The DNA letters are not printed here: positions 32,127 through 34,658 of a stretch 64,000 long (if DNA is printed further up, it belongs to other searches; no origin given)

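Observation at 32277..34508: MenE (o-succinylbenzoate-CoA ligase) and MenG/UbiE (demethylmenaquinone methyltransferase) encoded as one 743-aa fusion protein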

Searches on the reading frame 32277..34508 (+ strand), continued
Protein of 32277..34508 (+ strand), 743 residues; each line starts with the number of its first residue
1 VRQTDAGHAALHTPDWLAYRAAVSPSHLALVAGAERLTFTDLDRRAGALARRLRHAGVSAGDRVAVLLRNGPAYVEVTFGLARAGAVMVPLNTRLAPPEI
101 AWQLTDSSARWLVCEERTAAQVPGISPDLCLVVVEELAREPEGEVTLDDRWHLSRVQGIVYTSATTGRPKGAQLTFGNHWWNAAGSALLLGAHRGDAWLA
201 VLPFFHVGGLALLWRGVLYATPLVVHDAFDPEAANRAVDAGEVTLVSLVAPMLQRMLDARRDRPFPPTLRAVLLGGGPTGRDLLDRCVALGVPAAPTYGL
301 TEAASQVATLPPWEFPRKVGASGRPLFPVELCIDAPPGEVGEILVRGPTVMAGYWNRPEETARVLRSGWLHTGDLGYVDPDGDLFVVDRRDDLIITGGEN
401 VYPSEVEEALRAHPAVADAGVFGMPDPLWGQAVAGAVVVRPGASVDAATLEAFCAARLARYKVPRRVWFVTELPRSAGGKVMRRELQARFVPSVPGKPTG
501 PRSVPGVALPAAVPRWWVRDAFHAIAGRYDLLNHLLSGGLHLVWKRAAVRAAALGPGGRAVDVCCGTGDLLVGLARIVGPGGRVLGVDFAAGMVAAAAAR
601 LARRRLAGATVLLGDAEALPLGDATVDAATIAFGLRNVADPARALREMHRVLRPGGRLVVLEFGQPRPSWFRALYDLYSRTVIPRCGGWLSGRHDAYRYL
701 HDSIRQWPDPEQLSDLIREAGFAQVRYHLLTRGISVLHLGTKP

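Call 8: find_homologous_proteins(query=window:32277-34508:+, max_evalue=1e-20)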
Query window:32277-34508:+ (743 aa): 7497 proteins with E <= 1e-20 among 8000 candidates; the best 120 are listed.
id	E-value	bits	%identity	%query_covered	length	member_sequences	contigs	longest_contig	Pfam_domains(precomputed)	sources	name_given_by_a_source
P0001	0.0e+0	1455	88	100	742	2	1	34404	PF13847.13,PF13489.13,PF13649.13,PF00501.35,PF13193.13,PF01209.25,PF08241.19,PF08242.19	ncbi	-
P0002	0.0e+0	1443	88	100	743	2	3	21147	PF13847.13,PF13489.13,PF13649.13,PF00501.35,PF13193.13,PF01135.26,PF01209.25,PF08241.19,PF08242.19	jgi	-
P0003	0.0e+0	1187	72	98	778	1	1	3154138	PF13847.13,PF13489.13,PF13649.13,PF00501.35,PF13193.13,PF01135.26,PF01209.25,PF08241.19,PF08242.19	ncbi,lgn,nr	ncbi:MAG: o-succinylbenzoate--CoA ligase [Armatimonadota bacterium]|nr:o-succinylbenzoate--CoA ligas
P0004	0.0e+0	1179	70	98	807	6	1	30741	PF13847.13,PF13489.13,PF13649.13,PF00501.35,PF13193.13,PF01209.25,PF08241.19,PF08242.19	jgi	-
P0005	2.4e-293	993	63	98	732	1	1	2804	PF13847.13,PF13489.13,PF13649.13,PF00501.35,PF13193.13,PF01135.26,PF01209.25,PF08241.19,PF08242.19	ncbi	-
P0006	2.5e-291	986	62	99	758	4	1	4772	PF13847.13,PF13489.13,PF13649.13,PF00501.35,PF13193.13,PF01209.25,PF08241.19,PF08242.19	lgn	-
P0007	4.3e-290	982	63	98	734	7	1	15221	PF13847.13,PF13489.13,PF13649.13,PF00501.35,PF13193.13,PF01135.26,PF01209.25,PF08241.19,PF08242.19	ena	-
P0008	3.0e-289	980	63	98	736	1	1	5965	PF13847.13,PF13489.13,PF13649.13,PF00501.35,PF13193.13,PF01135.26,PF01209.25,PF08241.19,PF08242.19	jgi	jgi:O-succinylbenzoic acid--CoA ligase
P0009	4.3e-289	979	63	98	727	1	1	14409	PF13847.13,PF13489.13,PF13649.13,PF00501.35,PF13193.13,PF01135.26,PF01209.25,PF08241.19,PF08242.19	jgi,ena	-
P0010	2.0e-288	977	63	98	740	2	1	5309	PF13847.13,PF13489.13,PF13649.13,PF00501.35,PF13193.13,PF01209.25,PF08241.19,PF08242.19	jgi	-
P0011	6.3e-282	955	62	99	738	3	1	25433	PF13847.13,PF13489.13,PF13649.13,PF00501.35,PF13193.13,PF01209.25,PF08241.19,PF08242.19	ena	-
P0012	2.0e-281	954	63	99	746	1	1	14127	PF13847.13,PF13489.13,PF13649.13,PF00501.35,PF13193.13,PF01209.25,PF08241.19,PF08242.19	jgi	jgi:O-succinylbenzoic acid--CoA ligase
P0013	5.6e-281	952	62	98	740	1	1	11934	PF13847.13,PF13489.13,PF13649.13,PF00501.35,PF13193.13,PF01209.25,PF08241.19,PF08242.19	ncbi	-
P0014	6.9e-279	945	62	98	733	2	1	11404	PF13847.13,PF13489.13,PF13649.13,PF00501.35,PF13193.13,PF01209.25,PF08241.19,PF08242.19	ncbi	ncbi:MAG: o-succinylbenzoate--CoA ligase [Armatimonadota bacterium]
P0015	4.1e-278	943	61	98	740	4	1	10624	PF13847.13,PF13489.13,PF13649.13,PF00501.35,PF13193.13,PF01209.25,PF08241.19,PF08242.19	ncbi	-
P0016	8.7e-278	942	61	98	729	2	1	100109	PF13847.13,PF13489.13,PF13649.13,PF00501.35,PF13193.13,PF01209.25,PF08241.19,PF08242.19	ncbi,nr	ncbi:MAG: o-succinylbenzoate--CoA ligase [bacterium]|nr:o-succinylbenzoate--CoA ligase [bacterium]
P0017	1.4e-277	941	61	98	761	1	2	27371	PF13847.13,PF13489.13,PF13649.13,PF00501.35,PF13193.13,PF01209.25,PF08241.19,PF08242.19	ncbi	-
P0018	7.6e-277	939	62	98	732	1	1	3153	PF13847.13,PF13489.13,PF13649.13,PF00501.35,PF13193.13,PF01209.25,PF08241.19,PF08242.19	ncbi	ncbi:MAG: o-succinylbenzoate--CoA ligase [bacterium]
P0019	3.4e-276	936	61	99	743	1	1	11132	PF13847.13,PF13489.13,PF13649.13,PF00501.35,PF13193.13,PF01135.26,PF01209.25,PF08241.19,PF08242.19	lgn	-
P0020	4.0e-276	936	61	98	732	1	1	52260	PF13847.13,PF13489.13,PF13649.13,PF00501.35,PF13193.13,PF01209.25,PF08241.19,PF08242.19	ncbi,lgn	-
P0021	6.9e-276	935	60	98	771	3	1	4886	PF13847.13,PF13489.13,PF13649.13,PF00501.35,PF13193.13,PF01209.25,PF08241.19,PF08242.19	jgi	-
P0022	1.5e-275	934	61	98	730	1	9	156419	PF13847.13,PF13489.13,PF13649.13,PF00501.35,PF13193.13,PF01209.25,PF08241.19,PF08242.19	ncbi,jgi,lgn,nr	ncbi:MAG: o-succinylbenzoate--CoA ligase [Armatimonadetes bacterium]|nr:o-succinylbenzoate--CoA liga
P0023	3.8e-275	933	61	98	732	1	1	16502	PF13847.13,PF13489.13,PF13649.13,PF00501.35,PF13193.13,PF01209.25,PF08241.19,PF08242.19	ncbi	-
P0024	3.1e-268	910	59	98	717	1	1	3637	PF13847.13,PF13489.13,PF13649.13,PF00501.35,PF13193.13,PF01135.26,PF01209.25,PF08241.19,PF08242.19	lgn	-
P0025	1.1e-266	905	58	98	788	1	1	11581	PF13847.13,PF13489.13,PF13649.13,PF00501.35,PF13193.13,PF01209.25,PF08241.19,PF08242.19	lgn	-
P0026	2.9e-265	900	57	99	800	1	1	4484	PF13847.13,PF13489.13,PF13649.13,PF00501.35,PF13193.13,PF01209.25,PF08241.19,PF08242.19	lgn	-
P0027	1.0e-244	832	56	98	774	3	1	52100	PF13847.13,PF13489.13,PF13649.13,PF00501.35,PF13193.13,PF01209.25,PF08241.19,PF08242.19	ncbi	-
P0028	1.2e-243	829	77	66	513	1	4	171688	PF00501.35,PF13193.13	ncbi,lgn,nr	ncbi:MAG: o-succinylbenzoate--CoA ligase [Armatimonadota bacterium]|nr:o-succinylbenzoate--CoA ligas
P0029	3.1e-243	827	64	81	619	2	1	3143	PF13847.13,PF13489.13,PF13649.13,PF00501.35,PF13193.13,PF01209.25,PF08241.19,PF08242.19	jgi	jgi:O-succinylbenzoic acid--CoA ligase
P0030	4.3e-238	810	53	98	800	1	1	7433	PF13847.13,PF13489.13,PF13649.13,PF00501.35,PF13193.13,PF01209.25,PF08241.19,PF08242.19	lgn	-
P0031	5.8e-195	668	66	64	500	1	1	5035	PF00501.35,PF13193.13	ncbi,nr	ncbi:MAG: o-succinylbenzoate--CoA ligase [Armatimonadetes bacterium]|nr:o-succinylbenzoate--CoA liga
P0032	3.7e-181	622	61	64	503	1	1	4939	PF00501.35,PF13193.13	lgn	-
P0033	2.2e-180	620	59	66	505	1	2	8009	PF00501.35,PF13193.13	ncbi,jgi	jgi:O-succinylbenzoic acid--CoA ligase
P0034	2.7e-180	619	60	64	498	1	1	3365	PF00501.35,PF13193.13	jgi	jgi:O-succinylbenzoic acid--CoA ligase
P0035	4.2e-178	612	62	64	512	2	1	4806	PF00501.35,PF13193.13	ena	-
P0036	3.2e-177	609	59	65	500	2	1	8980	PF00501.35,PF13193.13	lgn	-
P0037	3.2e-177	609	60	64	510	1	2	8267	PF00501.35,PF23562.3,PF13193.13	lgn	-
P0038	8.1e-177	608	60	64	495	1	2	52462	PF00501.35,PF13193.13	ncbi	-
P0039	3.1e-176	606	59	64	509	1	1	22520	PF00501.35,PF13193.13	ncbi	ncbi:MAG: o-succinylbenzoate--CoA ligase [Armatimonadota bacterium]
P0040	3.4e-176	606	59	64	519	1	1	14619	PF00501.35,PF13193.13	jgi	jgi:o-succinylbenzoate---CoA ligase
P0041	3.5e-176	606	60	65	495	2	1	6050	PF00501.35,PF13193.13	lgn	-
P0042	4.5e-176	605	61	64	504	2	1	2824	PF00501.35,PF13193.13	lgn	-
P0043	5.8e-176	605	59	64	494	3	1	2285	PF00501.35,PF13193.13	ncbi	-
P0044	5.9e-176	605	59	64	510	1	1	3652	PF00501.35,PF13193.13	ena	-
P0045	1.6e-175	604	60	64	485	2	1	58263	PF00501.35,PF13193.13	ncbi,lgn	-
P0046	1.7e-175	603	59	64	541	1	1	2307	PF00501.35,PF13193.13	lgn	-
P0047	1.9e-175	603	59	64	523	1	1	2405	PF00501.35,PF13193.13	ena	-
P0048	2.0e-175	603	58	66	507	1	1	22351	PF00501.35,PF13193.13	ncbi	-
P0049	6.8e-175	601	58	64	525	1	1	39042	PF00501.35,PF13193.13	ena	-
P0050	1.3e-174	601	59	65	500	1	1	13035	PF00501.35,PF13193.13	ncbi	-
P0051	2.8e-173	596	58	66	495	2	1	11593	PF00501.35,PF13193.13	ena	-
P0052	6.7e-173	595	61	64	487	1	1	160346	PF00501.35,PF13193.13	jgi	jgi:O-succinylbenzoic acid--CoA ligase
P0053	8.8e-173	594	58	64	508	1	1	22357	PF00501.35,PF13193.13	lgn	-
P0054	2.4e-172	593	58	64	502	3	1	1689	PF00501.35,PF13193.13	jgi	jgi:O-succinylbenzoic acid--CoA ligase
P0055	2.9e-172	593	59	64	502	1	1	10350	PF00501.35,PF13193.13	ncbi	-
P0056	3.1e-172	593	60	64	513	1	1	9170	PF00501.35,PF13193.13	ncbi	-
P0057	4.4e-172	592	60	64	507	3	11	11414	PF00501.35,PF13193.13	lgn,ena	-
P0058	1.1e-170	588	58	65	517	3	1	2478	PF00501.35,PF13193.13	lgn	-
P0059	1.6e-170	587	57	64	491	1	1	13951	PF00501.35,PF13193.13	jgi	-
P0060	1.8e-170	587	60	63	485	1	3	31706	PF00501.35,PF13193.13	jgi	jgi:O-succinylbenzoic acid--CoA ligase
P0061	2.0e-170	587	60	65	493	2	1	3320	PF00501.35,PF13193.13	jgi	jgi:O-succinylbenzoic acid--CoA ligase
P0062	3.8e-170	586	56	64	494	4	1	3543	PF00501.35,PF13193.13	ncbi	-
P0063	5.2e-170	585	55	65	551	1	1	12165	PF00501.35,PF13193.13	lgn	-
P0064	1.2e-169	584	57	63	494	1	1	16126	PF00501.35,PF13193.13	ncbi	-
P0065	2.2e-169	583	61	64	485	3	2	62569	PF00501.35,PF13193.13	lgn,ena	-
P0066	1.1e-168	581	58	65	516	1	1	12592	PF00501.35,PF13193.13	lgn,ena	-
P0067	1.3e-168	581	60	63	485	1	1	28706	PF00501.35,PF13193.13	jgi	jgi:O-succinylbenzoic acid--CoA ligase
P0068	2.5e-168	580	59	64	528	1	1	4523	PF00501.35,PF13193.13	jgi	jgi:o-succinylbenzoate---CoA ligase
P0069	3.0e-168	579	59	65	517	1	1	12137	PF00501.35,PF13193.13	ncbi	-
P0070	4.5e-168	579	56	65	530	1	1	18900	PF00501.35,PF13193.13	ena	-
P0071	1.2e-167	578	55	64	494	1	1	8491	PF00501.35,PF13193.13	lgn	-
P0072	1.8e-167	577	59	64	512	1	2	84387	PF00501.35,PF13193.13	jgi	jgi:O-succinylbenzoic acid--CoA ligase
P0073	2.4e-167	576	58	64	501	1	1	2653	PF00501.35,PF13193.13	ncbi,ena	-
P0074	4.6e-167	576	56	64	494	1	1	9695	PF00501.35,PF13193.13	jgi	jgi:O-succinylbenzoic acid--CoA ligase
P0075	5.5e-167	575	59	64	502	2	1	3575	PF00501.35,PF13193.13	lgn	-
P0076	5.9e-167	575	60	64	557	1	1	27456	PF00501.35,PF13193.13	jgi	jgi:o-succinylbenzoate---CoA ligase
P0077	8.1e-167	575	58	64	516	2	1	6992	PF00501.35,PF13193.13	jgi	jgi:o-succinylbenzoate---CoA ligase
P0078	1.5e-166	574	59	64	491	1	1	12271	PF00501.35,PF13193.13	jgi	jgi:o-succinylbenzoate---CoA ligase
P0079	2.3e-166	573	56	65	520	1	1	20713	PF00501.35,PF13193.13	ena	-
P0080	2.7e-166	573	58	64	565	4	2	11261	PF00501.35,PF13193.13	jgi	jgi:O-succinylbenzoic acid--CoA ligase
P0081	3.1e-166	573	59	64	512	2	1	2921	PF00501.35,PF13193.13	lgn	-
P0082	1.0e-165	571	57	64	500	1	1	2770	PF00501.35,PF13193.13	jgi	-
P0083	1.2e-165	571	59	66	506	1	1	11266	PF00501.35,PF13193.13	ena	-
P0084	1.3e-165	571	58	64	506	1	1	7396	PF00501.35,PF13193.13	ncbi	-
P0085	1.3e-165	571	58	64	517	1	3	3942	PF00501.35,PF13193.13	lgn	-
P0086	1.5e-165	571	57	65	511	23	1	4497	PF00501.35,PF13193.13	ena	-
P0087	2.0e-165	570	57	65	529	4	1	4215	PF00501.35,PF13193.13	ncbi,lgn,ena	-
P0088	2.3e-165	570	57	65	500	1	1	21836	PF00501.35,PF13193.13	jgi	jgi:O-succinylbenzoic acid--CoA ligase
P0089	7.3e-165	568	58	64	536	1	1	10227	PF00501.35,PF13193.13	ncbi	-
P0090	8.3e-165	568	59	65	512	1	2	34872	PF00501.35,PF13193.13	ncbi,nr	ncbi:MAG: o-succinylbenzoate--CoA ligase [Armatimonadota bacterium]|nr:o-succinylbenzoate--CoA ligas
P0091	3.4e-164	566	57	64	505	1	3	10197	PF00501.35,PF13193.13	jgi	jgi:O-succinylbenzoic acid--CoA ligase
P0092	5.5e-164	565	56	66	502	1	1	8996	PF00501.35,PF13193.13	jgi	jgi:O-succinylbenzoic acid--CoA ligase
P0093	6.6e-164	565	55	69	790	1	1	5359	PF12697.14,PF00501.35,PF13193.13,PF00561.27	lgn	-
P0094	7.0e-164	565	57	64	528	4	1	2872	PF00501.35,PF13193.13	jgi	jgi:o-succinylbenzoate---CoA ligase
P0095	7.5e-164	565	60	57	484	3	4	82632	PF00501.35,PF13193.13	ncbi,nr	ncbi:MAG: o-succinylbenzoate--CoA ligase [Armatimonadota bacterium]|nr:o-succinylbenzoate--CoA ligas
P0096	8.2e-164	565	57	64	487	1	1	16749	PF00501.35,PF13193.13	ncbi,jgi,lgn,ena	-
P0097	1.1e-163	564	57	65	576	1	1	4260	PF00501.35,PF13193.13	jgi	jgi:o-succinylbenzoate---CoA ligase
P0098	1.5e-163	564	58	64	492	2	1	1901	PF00501.35,PF13193.13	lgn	-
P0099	2.4e-163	563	57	66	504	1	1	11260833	PF00501.35,PF13193.13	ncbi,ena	-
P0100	2.4e-163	563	57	66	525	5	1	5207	PF00501.35,PF13193.13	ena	-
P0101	2.5e-163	563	58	64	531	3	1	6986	PF00501.35,PF13193.13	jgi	-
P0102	2.7e-163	563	56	64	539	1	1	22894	PF00501.35,PF13193.13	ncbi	-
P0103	3.4e-163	563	58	64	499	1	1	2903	PF00501.35,PF13193.13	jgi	jgi:O-succinylbenzoic acid--CoA ligase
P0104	3.8e-163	563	56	66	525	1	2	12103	PF00501.35,PF13193.13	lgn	-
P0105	1.0e-162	561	56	66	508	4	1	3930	PF00501.35,PF13193.13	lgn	-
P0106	1.3e-162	561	58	65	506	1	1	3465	PF00501.35,PF13193.13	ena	-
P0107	1.6e-162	561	54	64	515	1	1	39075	PF00501.35,PF13193.13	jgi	jgi:O-succinylbenzoic acid--CoA ligase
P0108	2.7e-162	560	56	65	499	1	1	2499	PF00501.35,PF13193.13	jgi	jgi:O-succinylbenzoic acid--CoA ligase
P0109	3.1e-162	560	58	64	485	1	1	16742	PF00501.35,PF13193.13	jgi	jgi:O-succinylbenzoic acid--CoA ligase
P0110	3.8e-162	559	55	66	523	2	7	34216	PF00501.35,PF13193.13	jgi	jgi:O-succinylbenzoic acid--CoA ligase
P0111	4.1e-162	559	57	65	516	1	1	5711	PF00501.35,PF13193.13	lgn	-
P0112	4.8e-162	559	56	64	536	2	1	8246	PF00501.35,PF13193.13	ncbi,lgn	ncbi:MAG: o-succinylbenzoate--CoA ligase [Bacillota bacterium]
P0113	6.7e-162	558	56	64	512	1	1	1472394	PF00501.35,PF13193.13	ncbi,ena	-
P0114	7.1e-162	558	58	65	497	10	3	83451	PF00501.35,PF13193.13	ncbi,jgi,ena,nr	ncbi:MAG TPA: o-succinylbenzoate--CoA ligase [Chloroflexota bacterium]|nr:o-succinylbenzoate--CoA li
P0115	9.3e-162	558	56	64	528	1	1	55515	PF00501.35,PF13193.13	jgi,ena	-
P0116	9.6e-162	558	58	64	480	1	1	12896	PF00501.35,PF13193.13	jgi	jgi:o-succinylbenzoate---CoA ligase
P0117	1.0e-161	558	55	64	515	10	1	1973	PF00501.35,PF13193.13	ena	-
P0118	1.1e-161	558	56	64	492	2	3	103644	PF00501.35,PF13193.13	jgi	jgi:O-succinylbenzoic acid--CoA ligase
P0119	3.0e-161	556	56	64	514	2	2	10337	PF00501.35,PF13193.13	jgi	jgi:O-succinylbenzoic acid--CoA ligase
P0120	3.2e-161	556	57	64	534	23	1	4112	PF00501.35,PF13193.13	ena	-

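Call 11: find_encoding_contigs(protein=P0028, flank=8000, max_places=2)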
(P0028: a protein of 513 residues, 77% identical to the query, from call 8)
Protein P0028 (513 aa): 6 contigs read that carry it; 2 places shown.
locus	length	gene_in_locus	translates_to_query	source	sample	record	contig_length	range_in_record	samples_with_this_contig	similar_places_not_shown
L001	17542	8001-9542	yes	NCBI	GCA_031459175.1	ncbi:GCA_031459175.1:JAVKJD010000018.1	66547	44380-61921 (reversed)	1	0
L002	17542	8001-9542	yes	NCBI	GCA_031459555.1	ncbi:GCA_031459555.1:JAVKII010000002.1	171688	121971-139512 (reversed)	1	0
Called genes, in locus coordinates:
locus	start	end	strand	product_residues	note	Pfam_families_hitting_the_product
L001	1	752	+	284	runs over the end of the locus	PF00459:Inositol_P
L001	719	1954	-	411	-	-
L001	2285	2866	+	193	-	PF00440:TetR_N, PF17932:TetR_C_24, PF21351:TetR_C_41 (weak)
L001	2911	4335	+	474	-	PF00425:Chorismate_bind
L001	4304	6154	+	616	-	PF02776:TPP_enzyme_N, PF16582:TPP_enzyme_M_2, PF02775:TPP_enzyme_C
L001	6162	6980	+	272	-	PF00378:ECH_1, PF16113:ECH_2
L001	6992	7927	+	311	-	PF01040:UbiA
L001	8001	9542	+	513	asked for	PF00501:AMP-binding, PF13193:AMP-binding_C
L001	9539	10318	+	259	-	PF01209:Ubie_methyltran, PF13489:Methyltransf_23, PF01135:PCMT (weak), PF13847:Methyltransf_31, PF08241:Methyltransf_11, PF08242:Methyltransf_12, PF13649:Methyltransf_25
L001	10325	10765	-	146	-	-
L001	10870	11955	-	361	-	PF01321:Creatinase_N, PF00557:Peptidase_M24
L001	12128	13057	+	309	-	PF01619:Pro_dh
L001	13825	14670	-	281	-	PF00730:HhH-GPD, PF00633:HHH (weak)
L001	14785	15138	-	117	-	PF14325:DUF4383 (weak)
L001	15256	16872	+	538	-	PF01019:G_glu_transpept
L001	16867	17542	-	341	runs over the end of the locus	PF11258:DUF3048, PF17479:DUF3048_C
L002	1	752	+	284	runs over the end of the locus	PF00459:Inositol_P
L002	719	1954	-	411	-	-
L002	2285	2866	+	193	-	PF00440:TetR_N, PF17932:TetR_C_24, PF21351:TetR_C_41 (weak)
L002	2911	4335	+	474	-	PF00425:Chorismate_bind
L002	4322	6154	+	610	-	PF02776:TPP_enzyme_N, PF16582:TPP_enzyme_M_2, PF02775:TPP_enzyme_C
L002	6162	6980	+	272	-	PF00378:ECH_1, PF16113:ECH_2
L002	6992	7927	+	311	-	PF01040:UbiA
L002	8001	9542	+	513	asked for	PF00501:AMP-binding, PF13193:AMP-binding_C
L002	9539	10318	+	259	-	PF01209:Ubie_methyltran, PF13489:Methyltransf_23, PF01135:PCMT (weak), PF13847:Methyltransf_31, PF08241:Methyltransf_11, PF08242:Methyltransf_12, PF13649:Methyltransf_25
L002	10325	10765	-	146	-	-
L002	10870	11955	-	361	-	PF01321:Creatinase_N, PF00557:Peptidase_M24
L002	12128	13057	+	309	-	PF01619:Pro_dh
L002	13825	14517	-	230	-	PF00730:HhH-GPD, PF00633:HHH (weak)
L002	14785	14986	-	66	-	PF14325:DUF4383 (weak)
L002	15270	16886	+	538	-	PF01019:G_glu_transpept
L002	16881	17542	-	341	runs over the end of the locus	PF11258:DUF3048, PF17479:DUF3048_C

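Call 12: find_encoding_contigs(protein=P0003, flank=8000, max_places=2)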
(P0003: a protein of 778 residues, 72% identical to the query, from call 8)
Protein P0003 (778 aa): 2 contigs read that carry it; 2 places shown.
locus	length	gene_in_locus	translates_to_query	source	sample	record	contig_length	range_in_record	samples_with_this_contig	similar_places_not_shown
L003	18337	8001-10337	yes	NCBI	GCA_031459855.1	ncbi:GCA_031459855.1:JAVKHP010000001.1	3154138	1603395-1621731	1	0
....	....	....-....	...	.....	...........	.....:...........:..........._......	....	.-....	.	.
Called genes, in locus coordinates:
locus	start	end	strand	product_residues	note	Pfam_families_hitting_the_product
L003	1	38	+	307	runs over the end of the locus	PF00701:DHDPS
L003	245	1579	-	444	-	-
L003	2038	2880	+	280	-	PF00440:TetR_N, PF17932:TetR_C_24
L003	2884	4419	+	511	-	PF00425:Chorismate_bind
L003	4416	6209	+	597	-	PF02776:TPP_enzyme_N, PF16582:TPP_enzyme_M_2 (weak), PF02775:TPP_enzyme_C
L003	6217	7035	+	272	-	PF00378:ECH_1, PF16113:ECH_2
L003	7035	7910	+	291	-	PF01040:UbiA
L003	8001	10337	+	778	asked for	PF00501:AMP-binding, PF13193:AMP-binding_C, PF01209:Ubie_methyltran, PF13489:Methyltransf_23, PF08241:Methyltransf_11, PF08242:Methyltransf_12, PF13649:Methyltransf_25, PF13847:Methyltransf_31, +1 more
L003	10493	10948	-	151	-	-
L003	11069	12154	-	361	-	PF01321:Creatinase_N, PF00557:Peptidase_M24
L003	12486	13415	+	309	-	PF01619:Pro_dh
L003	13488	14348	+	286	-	PF00730:HhH-GPD, PF00633:HHH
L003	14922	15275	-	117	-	PF14325:DUF4383 (faint)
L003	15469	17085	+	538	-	PF01019:G_glu_transpept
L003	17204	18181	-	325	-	PF11258:DUF3048, PF17479:DUF3048_C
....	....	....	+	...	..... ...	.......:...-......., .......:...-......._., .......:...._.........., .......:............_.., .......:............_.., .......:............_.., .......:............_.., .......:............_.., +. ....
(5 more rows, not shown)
